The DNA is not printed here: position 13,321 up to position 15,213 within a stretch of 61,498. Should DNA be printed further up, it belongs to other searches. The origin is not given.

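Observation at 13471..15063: A response-regulator receiver domain is fused to a complete HMG-CoA-reductase-like domain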

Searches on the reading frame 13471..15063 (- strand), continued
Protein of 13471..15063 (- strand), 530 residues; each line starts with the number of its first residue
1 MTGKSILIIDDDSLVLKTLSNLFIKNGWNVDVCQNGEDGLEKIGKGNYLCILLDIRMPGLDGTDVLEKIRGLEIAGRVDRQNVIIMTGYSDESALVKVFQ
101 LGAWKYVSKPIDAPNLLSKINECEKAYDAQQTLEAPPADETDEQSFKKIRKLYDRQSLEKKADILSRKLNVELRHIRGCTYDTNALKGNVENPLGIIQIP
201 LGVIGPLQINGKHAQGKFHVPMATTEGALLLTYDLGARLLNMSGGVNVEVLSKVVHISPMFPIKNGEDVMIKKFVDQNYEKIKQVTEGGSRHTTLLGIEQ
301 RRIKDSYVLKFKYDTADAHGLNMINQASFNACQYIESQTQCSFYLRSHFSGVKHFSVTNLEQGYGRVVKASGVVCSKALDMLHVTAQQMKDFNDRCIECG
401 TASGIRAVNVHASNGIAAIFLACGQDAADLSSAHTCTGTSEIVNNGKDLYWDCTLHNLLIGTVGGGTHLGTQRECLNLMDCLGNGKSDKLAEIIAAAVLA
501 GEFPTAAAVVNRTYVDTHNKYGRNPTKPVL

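Call 28: find_encoding_contigs(protein=P0003, flank=10000, max_places=1)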
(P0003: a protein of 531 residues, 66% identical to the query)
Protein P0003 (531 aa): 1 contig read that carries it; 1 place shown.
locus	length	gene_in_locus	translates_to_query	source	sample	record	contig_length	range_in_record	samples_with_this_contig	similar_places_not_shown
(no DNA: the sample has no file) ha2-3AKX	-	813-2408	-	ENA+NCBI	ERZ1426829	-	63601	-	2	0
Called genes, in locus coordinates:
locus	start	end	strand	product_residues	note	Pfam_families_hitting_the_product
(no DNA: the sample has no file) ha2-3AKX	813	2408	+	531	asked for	PF00072:Response_reg, PF00368:HMG-CoA_red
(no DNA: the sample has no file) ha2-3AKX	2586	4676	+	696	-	PF01590:GAF, PF13185:GAF_2, PF13492:GAF_3, PF02518:HATPase_c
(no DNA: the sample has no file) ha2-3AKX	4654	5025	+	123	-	PF00072:Response_reg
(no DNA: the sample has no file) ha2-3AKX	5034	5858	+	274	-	PF00072:Response_reg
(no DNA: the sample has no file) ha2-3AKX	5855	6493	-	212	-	PF13443:HTH_26 (weak), PF07883:Cupin_2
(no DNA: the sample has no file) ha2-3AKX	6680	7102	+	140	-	-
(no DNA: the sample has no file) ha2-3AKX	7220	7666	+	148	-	-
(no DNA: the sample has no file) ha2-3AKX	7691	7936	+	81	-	-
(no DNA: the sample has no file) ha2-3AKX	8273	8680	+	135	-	-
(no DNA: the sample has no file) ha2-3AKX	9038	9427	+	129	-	-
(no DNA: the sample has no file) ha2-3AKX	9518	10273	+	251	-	-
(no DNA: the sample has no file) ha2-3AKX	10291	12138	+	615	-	PF02534:T4SS-DNA_transf (faint), PF10412:TrwB_AAD_bind (faint), PF12696:TraG-D_C (weak)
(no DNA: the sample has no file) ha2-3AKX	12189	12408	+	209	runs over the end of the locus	PF02229:PC4 (weak)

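Call 29: find_encoding_contigs(protein=P0069, flank=10000, max_places=1)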
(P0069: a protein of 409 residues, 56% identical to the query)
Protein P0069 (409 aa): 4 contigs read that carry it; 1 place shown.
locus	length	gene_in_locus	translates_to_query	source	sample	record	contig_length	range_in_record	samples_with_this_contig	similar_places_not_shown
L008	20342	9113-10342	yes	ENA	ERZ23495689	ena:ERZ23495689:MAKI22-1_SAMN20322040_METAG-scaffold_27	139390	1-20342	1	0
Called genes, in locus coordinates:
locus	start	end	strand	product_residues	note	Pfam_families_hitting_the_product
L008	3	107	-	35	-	?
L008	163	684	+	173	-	-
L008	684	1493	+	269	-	PF02405:MlaE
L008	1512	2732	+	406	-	PF02470:MlaD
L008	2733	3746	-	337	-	PF01699:Na_Ca_ex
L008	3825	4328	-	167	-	-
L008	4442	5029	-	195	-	PF00475:IGPD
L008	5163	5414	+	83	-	-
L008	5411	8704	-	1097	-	PF16927:HisKA_7TM, PF02518:HATPase_c, PF00072:Response_reg, PF01627:Hpt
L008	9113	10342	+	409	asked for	PF00368:HMG-CoA_red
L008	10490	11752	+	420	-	PF01554:MatE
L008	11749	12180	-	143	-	PF01713:Smr (faint)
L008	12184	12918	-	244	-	PF01728:FtsJ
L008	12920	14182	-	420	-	PF00171:Aldedh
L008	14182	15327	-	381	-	PF00696:AA_kinase, PF01472:PUA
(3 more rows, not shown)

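Call 30: find_encoding_contigs(protein=P0036, flank=10000, max_places=1)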
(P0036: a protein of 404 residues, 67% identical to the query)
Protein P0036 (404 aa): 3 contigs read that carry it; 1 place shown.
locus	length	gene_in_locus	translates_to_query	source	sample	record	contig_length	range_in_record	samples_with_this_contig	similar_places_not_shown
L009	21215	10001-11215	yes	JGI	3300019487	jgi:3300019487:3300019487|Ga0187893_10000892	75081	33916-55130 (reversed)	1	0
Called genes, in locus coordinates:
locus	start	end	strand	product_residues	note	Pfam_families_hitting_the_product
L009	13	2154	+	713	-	PF01935:DUF87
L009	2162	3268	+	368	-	PF01555:N6_N4_Mtase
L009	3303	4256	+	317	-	PF09572:RE_XamI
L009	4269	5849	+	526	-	PF02384:N6_Mtase (faint), PF07669:Eco57I, PF22837:M_Eco57I_C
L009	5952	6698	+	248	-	PF05066:HARE-HTH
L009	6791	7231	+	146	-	PF09509:Hypoth_Ymh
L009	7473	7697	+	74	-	PF12728:HTH_17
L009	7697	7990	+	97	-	-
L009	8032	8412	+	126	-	PF00072:Response_reg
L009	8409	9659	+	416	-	PF00109:ketoacyl-synt, PF02801:Ketoacyl-synt_C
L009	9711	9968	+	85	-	PF00550:PP-binding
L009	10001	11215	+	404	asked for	PF00368:HMG-CoA_red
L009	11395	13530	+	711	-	PF16927:HisKA_7TM, PF02518:HATPase_c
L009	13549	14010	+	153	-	-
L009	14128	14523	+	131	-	PF00072:Response_reg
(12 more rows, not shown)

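Call 38: find_encoding_contigs(protein=P0002, flank=10000, max_places=1)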
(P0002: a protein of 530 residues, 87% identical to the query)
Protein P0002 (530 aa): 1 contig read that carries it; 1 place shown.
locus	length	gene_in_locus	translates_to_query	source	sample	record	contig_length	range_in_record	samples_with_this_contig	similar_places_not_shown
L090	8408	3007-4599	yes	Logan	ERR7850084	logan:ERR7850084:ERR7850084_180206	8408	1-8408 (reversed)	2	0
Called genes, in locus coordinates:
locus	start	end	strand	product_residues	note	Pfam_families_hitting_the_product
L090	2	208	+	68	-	?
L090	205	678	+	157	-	-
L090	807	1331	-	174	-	PF10543:ORF6N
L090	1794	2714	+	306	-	PF13391:HNH_2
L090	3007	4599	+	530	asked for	PF00072:Response_reg, PF00368:HMG-CoA_red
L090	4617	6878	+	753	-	PF16927:HisKA_7TM, PF01590:GAF, PF13185:GAF_2, PF13492:GAF_3, PF02518:HATPase_c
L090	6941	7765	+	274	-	PF00072:Response_reg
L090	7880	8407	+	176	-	?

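Call 39: find_encoding_contigs(protein=P0039, flank=10000, max_places=1)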
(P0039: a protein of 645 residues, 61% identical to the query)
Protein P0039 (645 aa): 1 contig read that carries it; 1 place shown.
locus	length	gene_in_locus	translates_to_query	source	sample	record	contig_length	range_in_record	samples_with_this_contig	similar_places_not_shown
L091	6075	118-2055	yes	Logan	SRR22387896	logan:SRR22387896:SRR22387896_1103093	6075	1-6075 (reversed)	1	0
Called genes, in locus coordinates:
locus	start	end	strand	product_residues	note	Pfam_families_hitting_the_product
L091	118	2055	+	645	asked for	PF00072:Response_reg, PF07238:PilZ, PF00368:HMG-CoA_red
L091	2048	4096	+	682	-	PF16927:HisKA_7TM, PF01590:GAF (weak), PF13185:GAF_2 (weak), PF13492:GAF_3 (weak), PF02518:HATPase_c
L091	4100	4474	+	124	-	PF00072:Response_reg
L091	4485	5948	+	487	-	PF00662:Proton_antipo_N (weak), PF00361:Proton_antipo_M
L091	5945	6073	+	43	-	?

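Call 58: predict_structure(alignment_id=A2)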
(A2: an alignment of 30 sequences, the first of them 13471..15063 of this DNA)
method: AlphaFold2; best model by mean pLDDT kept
length: 530 residues; sequences in the alignment: 30
mean_pLDDT: 85.6   pTM: 0.69
mean pLDDT of the five models: 85.6, 83.4, 82.5, 81.8, 80.5
residues with pLDDT >= 90: 248; 70-90: 218; 50-70: 54; < 50: 10
segments of 3 or more residues with pLDDT < 50: 132-138
pLDDT, mean of each block of 10 residues (from residue 1): 77 88 88 90 85 87 88 80 80 67 80 86 74 46 80 81 86 69 66 66 95 97 89 96 95 93 94 97 90 92 95 88 89 95 87 78 92 96 96 94 85 93 85 88 94 93 68 89 92 97 94 86 61
secondary structure, 60 per line:
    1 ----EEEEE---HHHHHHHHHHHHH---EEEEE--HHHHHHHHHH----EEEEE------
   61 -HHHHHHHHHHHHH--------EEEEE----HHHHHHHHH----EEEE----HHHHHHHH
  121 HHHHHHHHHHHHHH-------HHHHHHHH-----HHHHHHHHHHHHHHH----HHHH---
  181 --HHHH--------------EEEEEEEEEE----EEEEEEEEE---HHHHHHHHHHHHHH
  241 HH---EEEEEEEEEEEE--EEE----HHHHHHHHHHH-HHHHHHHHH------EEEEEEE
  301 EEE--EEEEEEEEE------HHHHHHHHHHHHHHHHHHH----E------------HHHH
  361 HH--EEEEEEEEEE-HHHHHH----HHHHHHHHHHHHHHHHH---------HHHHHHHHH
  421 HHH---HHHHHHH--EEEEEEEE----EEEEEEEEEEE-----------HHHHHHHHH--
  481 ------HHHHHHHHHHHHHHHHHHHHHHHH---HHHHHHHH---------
elements in order: E5-9 H13-25 E29-33 H36-45 E50-54 H62-74 E83-87 H92-100 E105-108 H113-134 H142-149 H155-169 H174-177 H183-186 E201-210 E215-223 H227-242 E246-257 E260-262 H267-277 H279-287 E294-303 E306-314 H321-339 H357-362 E365-374 H376-381 H386-402 H412-423 H427-433 E436-443 E448-458 H470-478 H487-510 H514-521
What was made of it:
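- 14704..15054 (-): Receiver (REC) domain, aa 4-120, with Asp10/11/12, phospho-acceptor Asp54, Thr87 and Lys109. Beta-alpha pattern in the AF2 model (call 58).
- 14641..14703 (-): Extended helix alpha-5 and short flexible linker, aa 121-141. AF2 shows a helix at 113-134 and pLDDT below 50 at 132-138 (call 58).
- Checked: The AlphaFold2 model has mean pLDDT 85.6 (call 58).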

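Call 61: fold_search(model_id=the predicted structure, library=pdb)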
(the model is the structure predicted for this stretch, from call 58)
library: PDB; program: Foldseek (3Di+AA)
matches with E <= 10: 1735; with E <= 0.001: 674
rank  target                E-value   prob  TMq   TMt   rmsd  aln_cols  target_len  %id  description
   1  6hr7_A                3.8e-36  1.00  0.66  0.88   3.1       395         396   32  HMG-CoA reductase from Methanothermococcus thermolithotrophicus apo form at 2.4 A resolution (released 2019-02-13)
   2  6hr8_B                2.4e-35  1.00  0.66  0.87   2.9       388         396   32  HMG-CoA reductase from Methanothermococcus thermolithotrophicus in complex with NADPH at 2.9 A resolution (released 2019-02-13)
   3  6hr7_B                2.7e-35  1.00  0.66  0.87   3.0       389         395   32  HMG-CoA reductase from Methanothermococcus thermolithotrophicus apo form at 2.4 A resolution (released 2019-02-13)
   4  6hr8_A                1.0e-34  1.00  0.66  0.87   3.8       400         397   32  HMG-CoA reductase from Methanothermococcus thermolithotrophicus in complex with NADPH at 2.9 A resolution (released 2019-02-13)
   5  1hw8_A                1.1e-34  1.00  0.65  0.84   3.1       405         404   26  COMPLEX OF THE CATALYTIC PORTION OF HUMAN HMG-COA REDUCTASE WITH COMPACTIN (ALSO KNOWN AS MEVASTATIN) (released 2001-05-11)
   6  1dqa_C                1.4e-34  1.00  0.67  0.87   1.9       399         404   27  COMPLEX OF THE CATALYTIC PORTION OF HUMAN HMG-COA REDUCTASE WITH HMG, COA, AND NADP+ (released 2000-03-08)
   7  1dq9_D                1.8e-34  1.00  0.65  0.83   2.1       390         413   27  COMPLEX OF CATALYTIC PORTION OF HUMAN HMG-COA REDUCTASE WITH HMG-COA (released 2000-03-08)
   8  1dqa_D                2.2e-34  1.00  0.64  0.85   4.2       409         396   27  COMPLEX OF THE CATALYTIC PORTION OF HUMAN HMG-COA REDUCTASE WITH HMG, COA, AND NADP+ (released 2000-03-08)
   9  1dqa_B                2.4e-34  1.00  0.67  0.87   3.6       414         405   26  COMPLEX OF THE CATALYTIC PORTION OF HUMAN HMG-COA REDUCTASE WITH HMG, COA, AND NADP+ (released 2000-03-08)
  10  1hwi_A                2.8e-34  1.00  0.65  0.86   3.0       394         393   26  COMPLEX OF THE CATALYTIC PORTION OF HUMAN HMG-COA REDUCTASE WITH FLUVASTATIN (released 2001-05-11)
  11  1dqa_A                3.3e-34  1.00  0.66  0.85   1.9       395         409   27  COMPLEX OF THE CATALYTIC PORTION OF HUMAN HMG-COA REDUCTASE WITH HMG, COA, AND NADP+ (released 2000-03-08)
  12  1hw8_B                3.5e-34  1.00  0.64  0.82   1.9       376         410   27  COMPLEX OF THE CATALYTIC PORTION OF HUMAN HMG-COA REDUCTASE WITH COMPACTIN (ALSO KNOWN AS MEVASTATIN) (released 2001-05-11)
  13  1dq8_B                3.5e-34  1.00  0.66  0.86   3.5       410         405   26  COMPLEX OF THE CATALYTIC PORTION OF HUMAN HMG-COA REDUCTASE WITH HMG AND COA (released 2000-03-08)
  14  1dq8_D                3.9e-34  1.00  0.66  0.86   2.7       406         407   27  COMPLEX OF THE CATALYTIC PORTION OF HUMAN HMG-COA REDUCTASE WITH HMG AND COA (released 2000-03-08)
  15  1hw8_C                4.7e-34  1.00  0.64  0.90   1.9       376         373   27  COMPLEX OF THE CATALYTIC PORTION OF HUMAN HMG-COA REDUCTASE WITH COMPACTIN (ALSO KNOWN AS MEVASTATIN) (released 2001-05-11)
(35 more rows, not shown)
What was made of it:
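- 13474..14640 (-): Class-I HMGR-fold reductase domain, aa 142-530. Catalytic residues Glu226, Lys353, Asp426 and His518 are kept. The acyl pocket is remodelled: Leu235, His256, Ile257, His319, Arg346, His348, Val352, His354, Asp394, Thr505, Tyr514. Foldseek TM 0.87-0.88 (call 61).
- On Class-I HMG-CoA reductase (EC 1.1.1.34): Foldseek 6hr7 TM 0.88 (call 61).
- Checked: Its best structural matches are archaeal and human class-I HMGR: 6hr7 with TM 0.88 and 1dqa with TM 0.87 (call 61).
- Class-I fold (call 61).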

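Call 78: find_encoding_contigs(protein=P0079, flank=8000, max_places=1)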
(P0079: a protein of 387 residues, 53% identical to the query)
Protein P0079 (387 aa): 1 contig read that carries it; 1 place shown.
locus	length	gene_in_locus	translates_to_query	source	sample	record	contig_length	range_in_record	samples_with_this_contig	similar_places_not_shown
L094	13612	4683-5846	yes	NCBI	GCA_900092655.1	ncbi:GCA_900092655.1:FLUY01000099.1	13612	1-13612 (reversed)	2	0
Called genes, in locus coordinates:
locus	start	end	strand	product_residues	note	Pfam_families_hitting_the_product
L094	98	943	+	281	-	-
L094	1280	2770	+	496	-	PF20154:LNT_N, PF00795:CN_hydrolase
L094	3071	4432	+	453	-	PF03721:UDPG_MGDP_dh_N, PF00984:UDPG_MGDP_dh, PF03720:UDPG_MGDP_dh_C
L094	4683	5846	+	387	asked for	PF00368:HMG-CoA_red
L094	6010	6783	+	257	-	-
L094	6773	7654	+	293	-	PF01680:SOR_SNZ, PF05690:ThiG (weak)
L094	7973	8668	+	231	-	PF01174:SNO, PF07685:GATase_3 (weak)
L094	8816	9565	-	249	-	PF04333:MlaA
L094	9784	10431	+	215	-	PF26618:DUF8196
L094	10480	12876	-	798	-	PF13567:DUF4131, PF03772:Competence, PF00753:Lactamase_B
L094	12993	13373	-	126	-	-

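Call 79: find_encoding_contigs(protein=P0065, flank=8000, max_places=1)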
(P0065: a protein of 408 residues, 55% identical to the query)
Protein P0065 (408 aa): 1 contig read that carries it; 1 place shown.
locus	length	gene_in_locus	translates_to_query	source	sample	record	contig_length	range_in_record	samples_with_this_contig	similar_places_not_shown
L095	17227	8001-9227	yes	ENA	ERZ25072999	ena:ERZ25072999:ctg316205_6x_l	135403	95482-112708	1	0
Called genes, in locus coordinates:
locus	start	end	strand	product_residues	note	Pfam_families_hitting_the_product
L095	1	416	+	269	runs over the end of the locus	PF02405:MlaE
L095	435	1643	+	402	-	PF02470:MlaD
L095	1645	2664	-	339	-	PF01699:Na_Ca_ex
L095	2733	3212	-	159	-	-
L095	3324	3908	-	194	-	PF00475:IGPD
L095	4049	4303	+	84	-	-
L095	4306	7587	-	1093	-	PF16927:HisKA_7TM (weak), PF02518:HATPase_c, PF00072:Response_reg, PF01627:Hpt (weak)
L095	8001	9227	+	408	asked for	PF00368:HMG-CoA_red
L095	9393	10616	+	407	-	PF01554:MatE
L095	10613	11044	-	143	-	-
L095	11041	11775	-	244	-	PF01728:FtsJ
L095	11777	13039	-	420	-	PF00171:Aldedh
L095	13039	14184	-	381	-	PF00696:AA_kinase, PF01472:PUA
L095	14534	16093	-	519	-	-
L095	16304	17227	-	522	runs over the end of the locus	-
